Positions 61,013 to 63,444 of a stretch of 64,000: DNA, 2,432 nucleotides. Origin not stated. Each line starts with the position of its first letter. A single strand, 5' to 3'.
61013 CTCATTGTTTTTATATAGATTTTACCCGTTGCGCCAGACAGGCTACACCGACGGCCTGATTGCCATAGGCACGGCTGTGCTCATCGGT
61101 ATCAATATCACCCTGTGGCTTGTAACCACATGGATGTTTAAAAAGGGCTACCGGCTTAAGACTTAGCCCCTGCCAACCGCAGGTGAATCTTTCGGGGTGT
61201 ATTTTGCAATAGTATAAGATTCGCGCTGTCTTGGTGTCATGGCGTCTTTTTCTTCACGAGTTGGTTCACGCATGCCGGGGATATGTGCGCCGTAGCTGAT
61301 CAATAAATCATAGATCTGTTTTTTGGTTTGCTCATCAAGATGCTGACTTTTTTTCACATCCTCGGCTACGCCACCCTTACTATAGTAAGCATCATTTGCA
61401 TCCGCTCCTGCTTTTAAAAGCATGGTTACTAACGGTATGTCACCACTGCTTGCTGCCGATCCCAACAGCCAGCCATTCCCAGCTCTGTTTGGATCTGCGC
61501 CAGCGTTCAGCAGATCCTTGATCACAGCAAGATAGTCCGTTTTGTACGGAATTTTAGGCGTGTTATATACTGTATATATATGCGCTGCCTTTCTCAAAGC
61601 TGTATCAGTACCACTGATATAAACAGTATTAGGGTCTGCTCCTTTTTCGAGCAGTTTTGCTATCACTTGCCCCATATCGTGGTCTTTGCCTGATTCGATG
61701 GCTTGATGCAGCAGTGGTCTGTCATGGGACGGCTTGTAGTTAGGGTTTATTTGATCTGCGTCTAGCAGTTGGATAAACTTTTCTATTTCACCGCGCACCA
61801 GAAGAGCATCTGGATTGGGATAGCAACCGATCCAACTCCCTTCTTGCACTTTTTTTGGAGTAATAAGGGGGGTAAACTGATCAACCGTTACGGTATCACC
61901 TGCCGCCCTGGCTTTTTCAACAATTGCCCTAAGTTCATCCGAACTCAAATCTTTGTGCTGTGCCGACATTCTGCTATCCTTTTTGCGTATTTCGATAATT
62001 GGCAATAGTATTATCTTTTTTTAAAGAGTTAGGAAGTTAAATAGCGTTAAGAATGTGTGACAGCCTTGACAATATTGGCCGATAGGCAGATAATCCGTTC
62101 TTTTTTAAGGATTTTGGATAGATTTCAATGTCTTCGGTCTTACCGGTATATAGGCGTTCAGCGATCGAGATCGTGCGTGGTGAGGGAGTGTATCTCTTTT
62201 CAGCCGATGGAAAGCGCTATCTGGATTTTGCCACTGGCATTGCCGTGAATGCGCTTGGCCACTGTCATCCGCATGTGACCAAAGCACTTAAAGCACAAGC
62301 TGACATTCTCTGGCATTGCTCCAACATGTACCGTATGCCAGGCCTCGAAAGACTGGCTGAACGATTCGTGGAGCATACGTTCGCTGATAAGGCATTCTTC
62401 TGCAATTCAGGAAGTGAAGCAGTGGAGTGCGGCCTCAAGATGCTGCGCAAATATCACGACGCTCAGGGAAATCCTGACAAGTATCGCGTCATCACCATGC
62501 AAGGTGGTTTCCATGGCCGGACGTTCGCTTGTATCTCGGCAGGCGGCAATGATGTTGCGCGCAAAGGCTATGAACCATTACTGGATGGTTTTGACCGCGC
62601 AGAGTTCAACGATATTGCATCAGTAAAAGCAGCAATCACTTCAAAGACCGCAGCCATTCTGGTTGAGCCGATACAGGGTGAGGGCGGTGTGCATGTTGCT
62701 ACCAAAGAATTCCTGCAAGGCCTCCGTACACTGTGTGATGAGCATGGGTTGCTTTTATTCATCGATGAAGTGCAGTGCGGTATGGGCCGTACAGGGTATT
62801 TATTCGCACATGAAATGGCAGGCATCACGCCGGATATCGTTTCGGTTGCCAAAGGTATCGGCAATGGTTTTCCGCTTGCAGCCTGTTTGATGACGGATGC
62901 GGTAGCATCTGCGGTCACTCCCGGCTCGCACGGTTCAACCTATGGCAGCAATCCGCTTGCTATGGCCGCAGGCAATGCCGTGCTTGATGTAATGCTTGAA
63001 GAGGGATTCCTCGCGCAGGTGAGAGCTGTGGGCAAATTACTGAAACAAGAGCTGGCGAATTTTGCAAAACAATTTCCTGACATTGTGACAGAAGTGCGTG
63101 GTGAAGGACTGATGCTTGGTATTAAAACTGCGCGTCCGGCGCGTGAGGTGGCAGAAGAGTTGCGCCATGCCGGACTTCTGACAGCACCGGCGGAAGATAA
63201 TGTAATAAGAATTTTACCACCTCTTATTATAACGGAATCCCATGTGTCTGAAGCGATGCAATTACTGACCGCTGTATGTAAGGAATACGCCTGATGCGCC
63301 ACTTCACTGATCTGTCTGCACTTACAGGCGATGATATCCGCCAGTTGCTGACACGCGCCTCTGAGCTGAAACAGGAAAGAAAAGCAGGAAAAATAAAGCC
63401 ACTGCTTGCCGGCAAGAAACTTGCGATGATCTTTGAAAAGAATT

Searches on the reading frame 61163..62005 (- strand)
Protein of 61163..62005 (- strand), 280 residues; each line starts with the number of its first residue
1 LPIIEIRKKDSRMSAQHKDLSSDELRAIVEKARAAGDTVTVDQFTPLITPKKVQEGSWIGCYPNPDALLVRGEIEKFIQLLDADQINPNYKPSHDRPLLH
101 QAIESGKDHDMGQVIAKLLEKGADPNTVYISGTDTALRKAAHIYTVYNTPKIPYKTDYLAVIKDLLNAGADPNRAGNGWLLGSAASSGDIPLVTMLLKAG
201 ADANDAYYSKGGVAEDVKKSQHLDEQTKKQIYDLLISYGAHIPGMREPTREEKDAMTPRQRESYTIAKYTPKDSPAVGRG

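Call 45: search_protein_families(library=pfam, proteins=[window:61163-62005:-], max_evalue=0.0001)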
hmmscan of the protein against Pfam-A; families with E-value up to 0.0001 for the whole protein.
window:61163-62005:- (280 aa): 4 families
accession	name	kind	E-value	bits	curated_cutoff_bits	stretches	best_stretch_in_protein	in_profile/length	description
PF13637.12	Ank_4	-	3e-09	37.4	22.7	0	99-142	1-39/50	Ankyrin repeats (many copies)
PF00023.36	Ank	-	1.7e-07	31.5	21.1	0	184-204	9-29/33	Ankyrin repeat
PF13606.12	Ank_3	-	1.2e-06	28.8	22.3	0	96-126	3-29/30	Ankyrin repeat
PF12796.13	Ank_2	-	3e-05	24.9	27.3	0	99-205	1-88/90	Ankyrin repeats (3 copies)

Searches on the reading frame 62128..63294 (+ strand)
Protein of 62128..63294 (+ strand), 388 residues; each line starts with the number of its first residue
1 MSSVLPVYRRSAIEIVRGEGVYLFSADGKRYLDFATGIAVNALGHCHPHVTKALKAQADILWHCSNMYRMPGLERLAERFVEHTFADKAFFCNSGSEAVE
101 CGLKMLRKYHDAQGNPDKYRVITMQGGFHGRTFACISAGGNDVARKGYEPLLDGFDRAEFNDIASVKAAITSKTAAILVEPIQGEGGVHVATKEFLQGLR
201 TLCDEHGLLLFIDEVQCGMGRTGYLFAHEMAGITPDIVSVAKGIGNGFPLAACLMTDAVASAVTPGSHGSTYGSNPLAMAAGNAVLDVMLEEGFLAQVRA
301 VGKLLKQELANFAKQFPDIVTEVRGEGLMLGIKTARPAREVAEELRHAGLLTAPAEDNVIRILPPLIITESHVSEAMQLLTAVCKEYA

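Call 46: search_protein_families(library=pfam, proteins=[window:62128-63294:+], max_evalue=0.0001)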
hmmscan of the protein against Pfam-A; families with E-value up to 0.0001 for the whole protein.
window:62128-63294:+ (388 aa): 2 families
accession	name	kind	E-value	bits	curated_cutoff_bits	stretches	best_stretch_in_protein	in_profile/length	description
PF00202.27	Aminotran_3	-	4.9e-120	401.4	30.5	1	12-382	10-401/403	Aminotransferase class-III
PF01041.23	DegT_DnrJ_EryC1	-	1.2e-05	25.2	19.8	1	72-213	25-145/360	DegT/DnrJ/EryC1/StrS aminotransferase family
